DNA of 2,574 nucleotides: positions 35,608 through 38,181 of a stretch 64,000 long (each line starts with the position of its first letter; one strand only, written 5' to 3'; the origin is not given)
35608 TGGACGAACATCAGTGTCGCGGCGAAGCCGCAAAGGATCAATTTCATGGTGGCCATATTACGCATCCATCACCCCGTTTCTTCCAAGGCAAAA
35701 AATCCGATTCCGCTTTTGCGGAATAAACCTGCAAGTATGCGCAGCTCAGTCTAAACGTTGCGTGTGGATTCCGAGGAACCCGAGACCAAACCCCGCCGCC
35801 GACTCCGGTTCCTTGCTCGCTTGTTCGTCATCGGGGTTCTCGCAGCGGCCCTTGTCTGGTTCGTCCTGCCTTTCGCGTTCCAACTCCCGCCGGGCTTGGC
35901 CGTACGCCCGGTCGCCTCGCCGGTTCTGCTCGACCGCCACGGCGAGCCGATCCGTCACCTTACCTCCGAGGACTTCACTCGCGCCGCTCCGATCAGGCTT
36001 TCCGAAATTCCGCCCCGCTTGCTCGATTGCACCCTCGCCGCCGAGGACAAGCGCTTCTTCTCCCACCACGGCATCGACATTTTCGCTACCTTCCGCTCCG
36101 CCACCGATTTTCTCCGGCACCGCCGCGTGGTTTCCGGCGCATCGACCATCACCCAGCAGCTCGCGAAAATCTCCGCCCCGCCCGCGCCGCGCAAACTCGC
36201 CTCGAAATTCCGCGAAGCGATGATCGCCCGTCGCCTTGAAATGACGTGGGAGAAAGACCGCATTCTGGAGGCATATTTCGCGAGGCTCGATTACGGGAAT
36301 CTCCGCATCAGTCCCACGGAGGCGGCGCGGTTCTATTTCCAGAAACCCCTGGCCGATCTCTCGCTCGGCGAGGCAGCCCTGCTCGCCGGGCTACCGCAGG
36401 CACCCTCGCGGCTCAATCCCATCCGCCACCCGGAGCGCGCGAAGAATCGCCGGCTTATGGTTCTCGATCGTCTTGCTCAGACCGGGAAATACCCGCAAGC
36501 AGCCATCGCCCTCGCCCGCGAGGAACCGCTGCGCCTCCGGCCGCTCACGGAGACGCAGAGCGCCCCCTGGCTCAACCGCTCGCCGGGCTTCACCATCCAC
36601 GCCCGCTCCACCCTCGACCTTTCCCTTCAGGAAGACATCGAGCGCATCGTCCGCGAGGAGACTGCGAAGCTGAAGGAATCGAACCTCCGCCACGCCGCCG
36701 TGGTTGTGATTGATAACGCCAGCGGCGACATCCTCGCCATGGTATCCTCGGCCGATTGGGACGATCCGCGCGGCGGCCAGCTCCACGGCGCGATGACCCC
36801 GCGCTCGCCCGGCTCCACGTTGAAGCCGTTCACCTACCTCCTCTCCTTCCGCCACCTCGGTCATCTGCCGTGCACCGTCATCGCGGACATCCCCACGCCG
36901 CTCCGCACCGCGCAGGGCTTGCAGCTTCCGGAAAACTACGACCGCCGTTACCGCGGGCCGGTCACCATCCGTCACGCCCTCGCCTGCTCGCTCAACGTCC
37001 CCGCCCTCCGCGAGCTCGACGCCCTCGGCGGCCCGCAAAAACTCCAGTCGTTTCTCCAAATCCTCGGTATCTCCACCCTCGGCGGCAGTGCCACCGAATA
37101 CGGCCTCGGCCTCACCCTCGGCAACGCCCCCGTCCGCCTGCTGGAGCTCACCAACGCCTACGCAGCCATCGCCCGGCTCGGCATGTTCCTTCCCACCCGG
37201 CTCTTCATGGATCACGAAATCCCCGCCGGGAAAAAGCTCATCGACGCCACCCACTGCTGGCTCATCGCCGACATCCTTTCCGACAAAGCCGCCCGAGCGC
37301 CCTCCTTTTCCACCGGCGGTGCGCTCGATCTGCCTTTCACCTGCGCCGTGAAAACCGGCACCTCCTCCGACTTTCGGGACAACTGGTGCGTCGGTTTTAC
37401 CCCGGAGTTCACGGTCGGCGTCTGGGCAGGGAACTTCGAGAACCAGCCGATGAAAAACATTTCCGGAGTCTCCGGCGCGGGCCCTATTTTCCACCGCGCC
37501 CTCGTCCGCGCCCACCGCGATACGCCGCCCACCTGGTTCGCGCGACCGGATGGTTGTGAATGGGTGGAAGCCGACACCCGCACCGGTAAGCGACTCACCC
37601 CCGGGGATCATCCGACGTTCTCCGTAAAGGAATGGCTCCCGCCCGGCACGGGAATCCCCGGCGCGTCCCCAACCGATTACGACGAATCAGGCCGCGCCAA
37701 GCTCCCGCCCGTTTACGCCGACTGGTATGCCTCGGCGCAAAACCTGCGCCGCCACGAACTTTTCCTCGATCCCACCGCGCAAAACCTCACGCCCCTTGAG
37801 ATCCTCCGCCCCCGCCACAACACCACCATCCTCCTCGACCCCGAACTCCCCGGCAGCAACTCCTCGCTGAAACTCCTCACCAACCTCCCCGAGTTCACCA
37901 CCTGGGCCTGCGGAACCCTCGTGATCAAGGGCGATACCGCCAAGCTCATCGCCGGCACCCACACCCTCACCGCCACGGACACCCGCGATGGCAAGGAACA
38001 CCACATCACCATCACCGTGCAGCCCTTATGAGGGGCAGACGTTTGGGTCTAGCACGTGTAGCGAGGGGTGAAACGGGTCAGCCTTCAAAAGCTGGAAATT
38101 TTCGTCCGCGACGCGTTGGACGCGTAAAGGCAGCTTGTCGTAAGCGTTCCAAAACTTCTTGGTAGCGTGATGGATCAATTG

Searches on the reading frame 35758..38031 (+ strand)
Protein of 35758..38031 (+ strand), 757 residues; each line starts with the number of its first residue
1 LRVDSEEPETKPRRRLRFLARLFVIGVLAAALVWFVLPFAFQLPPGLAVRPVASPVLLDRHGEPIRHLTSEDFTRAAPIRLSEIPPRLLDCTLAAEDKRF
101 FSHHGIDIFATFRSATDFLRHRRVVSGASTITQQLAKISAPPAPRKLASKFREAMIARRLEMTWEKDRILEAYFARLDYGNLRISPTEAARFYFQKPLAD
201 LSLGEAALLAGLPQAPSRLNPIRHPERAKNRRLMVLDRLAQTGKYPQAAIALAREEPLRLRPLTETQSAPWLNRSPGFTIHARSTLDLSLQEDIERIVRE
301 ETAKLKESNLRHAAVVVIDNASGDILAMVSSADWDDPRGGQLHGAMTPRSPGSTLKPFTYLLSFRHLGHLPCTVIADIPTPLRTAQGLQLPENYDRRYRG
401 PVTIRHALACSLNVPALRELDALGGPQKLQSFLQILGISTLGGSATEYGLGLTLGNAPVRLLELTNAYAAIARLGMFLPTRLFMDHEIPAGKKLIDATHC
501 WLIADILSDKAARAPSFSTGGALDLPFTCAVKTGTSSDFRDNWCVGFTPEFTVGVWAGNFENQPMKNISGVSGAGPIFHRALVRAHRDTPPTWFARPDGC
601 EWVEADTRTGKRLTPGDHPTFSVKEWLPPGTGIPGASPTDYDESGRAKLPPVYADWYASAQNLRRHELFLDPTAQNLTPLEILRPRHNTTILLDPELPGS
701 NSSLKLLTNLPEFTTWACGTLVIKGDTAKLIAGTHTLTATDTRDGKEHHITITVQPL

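Call 73: search_protein_families(library=pfam, proteins=[window:35758-38031:+], max_evalue=0.0001)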
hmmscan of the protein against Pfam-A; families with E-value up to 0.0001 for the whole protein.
window:35758-38031:+ (757 aa): 2 families
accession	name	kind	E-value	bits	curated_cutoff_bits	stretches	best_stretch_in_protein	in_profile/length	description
PF00912.28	Transgly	-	1.2e-49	168.6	27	1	64-239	4-177/178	Transglycosylase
PF00905.27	Transpeptidase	-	1.8e-14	54.1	22.1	1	314-580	2-296/299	Penicillin binding protein transpeptidase domain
